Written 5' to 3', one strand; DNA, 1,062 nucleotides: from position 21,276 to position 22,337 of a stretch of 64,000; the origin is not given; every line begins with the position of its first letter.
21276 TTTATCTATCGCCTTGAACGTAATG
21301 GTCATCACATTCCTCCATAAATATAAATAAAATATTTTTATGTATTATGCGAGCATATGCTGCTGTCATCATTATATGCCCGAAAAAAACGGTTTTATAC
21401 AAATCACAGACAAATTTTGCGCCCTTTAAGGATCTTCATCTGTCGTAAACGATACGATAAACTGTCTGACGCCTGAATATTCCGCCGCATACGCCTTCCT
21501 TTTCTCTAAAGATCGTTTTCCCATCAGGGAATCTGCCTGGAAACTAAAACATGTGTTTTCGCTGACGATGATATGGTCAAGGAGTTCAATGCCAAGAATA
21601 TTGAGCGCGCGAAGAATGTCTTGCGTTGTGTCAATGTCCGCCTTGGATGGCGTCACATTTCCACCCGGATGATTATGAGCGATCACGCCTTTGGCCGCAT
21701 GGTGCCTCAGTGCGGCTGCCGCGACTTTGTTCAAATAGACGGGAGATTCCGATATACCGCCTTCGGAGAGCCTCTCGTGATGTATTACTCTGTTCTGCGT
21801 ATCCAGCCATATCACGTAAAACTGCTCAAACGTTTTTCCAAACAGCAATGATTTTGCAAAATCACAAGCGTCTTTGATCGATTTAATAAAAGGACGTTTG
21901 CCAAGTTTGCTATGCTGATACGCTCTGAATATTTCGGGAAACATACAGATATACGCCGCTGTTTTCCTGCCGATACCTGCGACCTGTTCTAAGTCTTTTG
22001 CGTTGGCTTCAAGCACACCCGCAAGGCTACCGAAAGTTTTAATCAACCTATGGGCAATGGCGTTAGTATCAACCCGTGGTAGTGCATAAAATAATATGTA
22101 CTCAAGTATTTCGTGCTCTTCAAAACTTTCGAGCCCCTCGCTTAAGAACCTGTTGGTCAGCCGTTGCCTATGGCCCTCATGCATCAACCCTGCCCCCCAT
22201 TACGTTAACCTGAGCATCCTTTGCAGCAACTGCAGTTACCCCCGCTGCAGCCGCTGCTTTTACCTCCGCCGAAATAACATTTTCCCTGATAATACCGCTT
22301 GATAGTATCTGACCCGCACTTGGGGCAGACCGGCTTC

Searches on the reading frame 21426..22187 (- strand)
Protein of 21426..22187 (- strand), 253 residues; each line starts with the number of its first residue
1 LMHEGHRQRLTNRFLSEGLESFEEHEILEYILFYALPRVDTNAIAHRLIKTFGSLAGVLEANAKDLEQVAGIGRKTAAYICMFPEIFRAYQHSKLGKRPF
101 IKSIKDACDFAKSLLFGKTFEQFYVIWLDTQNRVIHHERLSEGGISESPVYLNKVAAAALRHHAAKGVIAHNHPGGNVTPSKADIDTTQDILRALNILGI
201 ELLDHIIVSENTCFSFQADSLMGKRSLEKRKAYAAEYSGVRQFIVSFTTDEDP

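Call 55: search_protein_families(library=pfam, proteins=[window:21426-22187:-], max_evalue=0.01)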
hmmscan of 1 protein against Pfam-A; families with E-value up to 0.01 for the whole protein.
window:21426-22187:- (253 aa): 5 families
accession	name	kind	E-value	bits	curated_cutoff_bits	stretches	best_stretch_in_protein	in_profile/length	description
PF04002.20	RadC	-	6.5e-38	129.8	22.1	1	101-219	1-119/121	RadC-like JAB domain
PF14520.12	HHH_5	-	9.1e-07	29.7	27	1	43-82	13-53/57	Helix-hairpin-helix domain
PF12826.13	HHH_2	-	4.5e-05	24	27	1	43-83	14-54/64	Helix-hairpin-helix motif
PF20582.4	UPF0758_N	-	0.00011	22.7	27.1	1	8-77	8-76/77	UPF0758 N-terminal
PF00633.29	HHH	-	0.00029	21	24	1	54-78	1-25/30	Helix-hairpin-helix motif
